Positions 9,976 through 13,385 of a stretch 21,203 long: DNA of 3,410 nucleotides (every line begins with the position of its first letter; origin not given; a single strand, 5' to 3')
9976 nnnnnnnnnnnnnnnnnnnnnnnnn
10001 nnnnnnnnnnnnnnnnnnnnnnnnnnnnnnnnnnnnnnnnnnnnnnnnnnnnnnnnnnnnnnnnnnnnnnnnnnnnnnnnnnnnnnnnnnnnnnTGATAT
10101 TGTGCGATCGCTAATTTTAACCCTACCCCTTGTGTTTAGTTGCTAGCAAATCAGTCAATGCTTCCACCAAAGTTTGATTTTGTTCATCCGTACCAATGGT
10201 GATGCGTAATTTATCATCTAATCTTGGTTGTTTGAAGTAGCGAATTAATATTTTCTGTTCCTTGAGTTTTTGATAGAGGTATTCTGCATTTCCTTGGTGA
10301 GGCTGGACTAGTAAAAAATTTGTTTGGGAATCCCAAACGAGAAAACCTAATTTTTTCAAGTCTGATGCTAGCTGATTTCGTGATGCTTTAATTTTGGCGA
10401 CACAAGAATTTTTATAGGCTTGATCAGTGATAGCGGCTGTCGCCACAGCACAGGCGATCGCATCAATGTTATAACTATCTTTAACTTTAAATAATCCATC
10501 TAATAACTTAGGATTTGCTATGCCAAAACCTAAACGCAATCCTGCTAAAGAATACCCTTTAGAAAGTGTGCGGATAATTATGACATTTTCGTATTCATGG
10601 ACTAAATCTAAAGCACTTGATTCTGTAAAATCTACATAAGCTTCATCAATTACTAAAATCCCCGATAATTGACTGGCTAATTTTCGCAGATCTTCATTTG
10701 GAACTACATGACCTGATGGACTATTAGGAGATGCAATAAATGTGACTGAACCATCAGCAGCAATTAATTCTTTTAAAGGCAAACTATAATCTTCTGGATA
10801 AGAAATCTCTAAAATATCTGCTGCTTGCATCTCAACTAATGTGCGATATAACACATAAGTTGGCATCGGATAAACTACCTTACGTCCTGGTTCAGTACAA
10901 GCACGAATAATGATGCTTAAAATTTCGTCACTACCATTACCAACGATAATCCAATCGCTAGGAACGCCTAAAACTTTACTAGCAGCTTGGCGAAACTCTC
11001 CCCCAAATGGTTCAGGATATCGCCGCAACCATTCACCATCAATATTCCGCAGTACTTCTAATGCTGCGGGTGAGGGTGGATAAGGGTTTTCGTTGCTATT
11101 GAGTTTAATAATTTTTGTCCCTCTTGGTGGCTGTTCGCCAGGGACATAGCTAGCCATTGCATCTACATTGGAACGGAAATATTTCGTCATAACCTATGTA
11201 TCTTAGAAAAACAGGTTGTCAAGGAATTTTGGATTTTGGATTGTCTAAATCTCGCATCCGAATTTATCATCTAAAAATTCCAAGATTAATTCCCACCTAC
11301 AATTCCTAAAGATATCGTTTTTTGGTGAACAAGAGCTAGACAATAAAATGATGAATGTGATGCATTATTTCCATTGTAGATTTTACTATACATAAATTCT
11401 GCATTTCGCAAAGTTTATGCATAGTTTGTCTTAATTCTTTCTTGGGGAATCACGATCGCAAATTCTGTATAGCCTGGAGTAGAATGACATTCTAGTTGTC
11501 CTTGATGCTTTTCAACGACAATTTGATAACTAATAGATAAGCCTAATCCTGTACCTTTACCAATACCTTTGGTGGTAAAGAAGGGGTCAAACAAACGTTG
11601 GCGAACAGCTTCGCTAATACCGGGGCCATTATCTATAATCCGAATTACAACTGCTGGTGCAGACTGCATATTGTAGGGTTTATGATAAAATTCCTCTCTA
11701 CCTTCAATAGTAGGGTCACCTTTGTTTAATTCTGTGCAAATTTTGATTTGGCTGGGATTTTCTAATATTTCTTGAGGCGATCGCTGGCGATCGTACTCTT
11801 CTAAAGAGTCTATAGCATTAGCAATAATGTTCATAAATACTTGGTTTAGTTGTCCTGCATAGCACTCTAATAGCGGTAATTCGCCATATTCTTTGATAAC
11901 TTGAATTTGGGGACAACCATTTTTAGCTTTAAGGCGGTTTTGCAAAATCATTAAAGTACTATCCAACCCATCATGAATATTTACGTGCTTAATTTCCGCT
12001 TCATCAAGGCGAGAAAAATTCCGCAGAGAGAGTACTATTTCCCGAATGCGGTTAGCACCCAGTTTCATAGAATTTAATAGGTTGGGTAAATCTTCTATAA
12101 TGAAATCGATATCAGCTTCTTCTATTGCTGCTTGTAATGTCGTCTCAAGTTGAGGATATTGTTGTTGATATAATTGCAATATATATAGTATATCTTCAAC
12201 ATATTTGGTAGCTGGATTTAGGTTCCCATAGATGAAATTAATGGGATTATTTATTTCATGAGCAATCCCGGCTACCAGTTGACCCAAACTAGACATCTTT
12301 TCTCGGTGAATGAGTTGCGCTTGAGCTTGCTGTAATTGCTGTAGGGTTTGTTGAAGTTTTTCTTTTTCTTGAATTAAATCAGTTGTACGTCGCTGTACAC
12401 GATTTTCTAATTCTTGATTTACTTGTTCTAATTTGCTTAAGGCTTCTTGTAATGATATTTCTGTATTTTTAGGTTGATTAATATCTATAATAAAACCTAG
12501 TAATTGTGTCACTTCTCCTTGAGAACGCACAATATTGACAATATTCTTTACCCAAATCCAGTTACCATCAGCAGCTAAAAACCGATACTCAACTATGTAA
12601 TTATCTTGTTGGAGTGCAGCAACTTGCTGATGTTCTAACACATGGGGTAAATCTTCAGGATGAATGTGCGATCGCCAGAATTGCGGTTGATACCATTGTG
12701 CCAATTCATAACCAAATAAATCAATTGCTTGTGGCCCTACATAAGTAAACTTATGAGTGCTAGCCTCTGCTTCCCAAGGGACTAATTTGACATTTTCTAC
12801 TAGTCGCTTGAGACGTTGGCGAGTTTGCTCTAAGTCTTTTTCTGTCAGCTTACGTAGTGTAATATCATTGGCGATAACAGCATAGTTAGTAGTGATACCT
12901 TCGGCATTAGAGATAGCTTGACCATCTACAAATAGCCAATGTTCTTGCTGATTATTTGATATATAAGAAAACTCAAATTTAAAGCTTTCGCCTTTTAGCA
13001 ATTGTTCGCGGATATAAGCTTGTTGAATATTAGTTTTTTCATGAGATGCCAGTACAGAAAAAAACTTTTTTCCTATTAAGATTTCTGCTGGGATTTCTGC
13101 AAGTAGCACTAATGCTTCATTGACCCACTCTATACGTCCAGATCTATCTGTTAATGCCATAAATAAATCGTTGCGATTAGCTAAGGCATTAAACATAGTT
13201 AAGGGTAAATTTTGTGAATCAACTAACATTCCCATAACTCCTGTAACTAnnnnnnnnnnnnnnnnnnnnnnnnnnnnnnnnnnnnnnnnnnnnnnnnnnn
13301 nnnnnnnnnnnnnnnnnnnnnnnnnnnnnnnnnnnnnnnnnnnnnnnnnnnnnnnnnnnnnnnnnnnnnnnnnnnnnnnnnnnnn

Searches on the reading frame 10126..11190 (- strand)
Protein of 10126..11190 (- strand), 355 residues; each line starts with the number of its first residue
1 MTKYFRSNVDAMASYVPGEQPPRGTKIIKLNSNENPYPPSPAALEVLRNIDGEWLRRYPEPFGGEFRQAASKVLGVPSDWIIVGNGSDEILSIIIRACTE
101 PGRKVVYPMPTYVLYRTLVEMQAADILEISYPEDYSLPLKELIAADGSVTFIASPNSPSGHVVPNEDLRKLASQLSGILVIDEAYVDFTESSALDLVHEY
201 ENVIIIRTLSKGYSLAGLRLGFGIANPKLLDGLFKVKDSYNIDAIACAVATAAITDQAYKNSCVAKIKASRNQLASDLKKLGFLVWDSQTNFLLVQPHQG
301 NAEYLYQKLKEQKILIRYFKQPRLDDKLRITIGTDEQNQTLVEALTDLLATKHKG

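Call 85: search_protein_families(library=pfam, proteins=[window:10126-11190:-], max_evalue=0.00001)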
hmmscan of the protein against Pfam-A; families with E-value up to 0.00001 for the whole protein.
window:10126-11190:- (355 aa): 1 family
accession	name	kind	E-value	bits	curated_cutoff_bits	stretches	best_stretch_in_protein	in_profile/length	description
PF00155.27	Aminotran_1_2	-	1e-58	199.7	19.7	1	26-345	2-361/361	Aminotransferase class I and II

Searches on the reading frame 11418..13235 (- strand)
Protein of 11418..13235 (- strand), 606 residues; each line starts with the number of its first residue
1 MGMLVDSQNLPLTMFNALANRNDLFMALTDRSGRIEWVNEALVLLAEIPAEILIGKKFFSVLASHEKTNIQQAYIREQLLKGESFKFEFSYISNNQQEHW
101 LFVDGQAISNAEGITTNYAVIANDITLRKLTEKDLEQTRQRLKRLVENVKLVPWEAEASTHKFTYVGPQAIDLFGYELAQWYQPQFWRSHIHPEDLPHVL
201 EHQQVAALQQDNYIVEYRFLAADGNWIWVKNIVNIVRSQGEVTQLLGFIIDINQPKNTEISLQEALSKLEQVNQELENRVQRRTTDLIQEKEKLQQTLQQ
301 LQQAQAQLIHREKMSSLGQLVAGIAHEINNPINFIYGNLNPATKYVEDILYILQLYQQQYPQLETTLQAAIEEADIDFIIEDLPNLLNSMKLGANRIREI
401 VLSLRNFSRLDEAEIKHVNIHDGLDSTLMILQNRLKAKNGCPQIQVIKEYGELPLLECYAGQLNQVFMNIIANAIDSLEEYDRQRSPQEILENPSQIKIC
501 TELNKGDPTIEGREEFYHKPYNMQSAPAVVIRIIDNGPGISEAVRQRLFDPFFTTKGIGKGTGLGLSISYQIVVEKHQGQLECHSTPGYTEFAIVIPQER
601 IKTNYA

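Call 85: search_protein_families(library=pfam, proteins=[window:11418-13235:-], max_evalue=0.00001)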
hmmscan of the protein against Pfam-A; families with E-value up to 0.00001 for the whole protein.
window:11418-13235:- (606 aa): 5 families
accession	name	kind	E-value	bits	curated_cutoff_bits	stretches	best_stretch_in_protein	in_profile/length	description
PF08447.18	PAS_3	-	1.2e-19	70.8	25.6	1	164-248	2-88/89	PAS fold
PF02518.31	HATPase_c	-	2.6e-17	63.7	26.4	1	462-599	5-110/111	Histidine kinase-, DNA gyrase B-, and HSP90-like ATPase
PF08448.16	PAS_4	-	3.7e-12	46.9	23.1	1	23-129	6-109/110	PAS fold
PF13426.13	PAS_9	-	1.7e-11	44.8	27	1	26-126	4-102/103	PAS domain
PF00989.32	PAS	-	4.7e-09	36.7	22.6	0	16-125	4-113/113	PAS fold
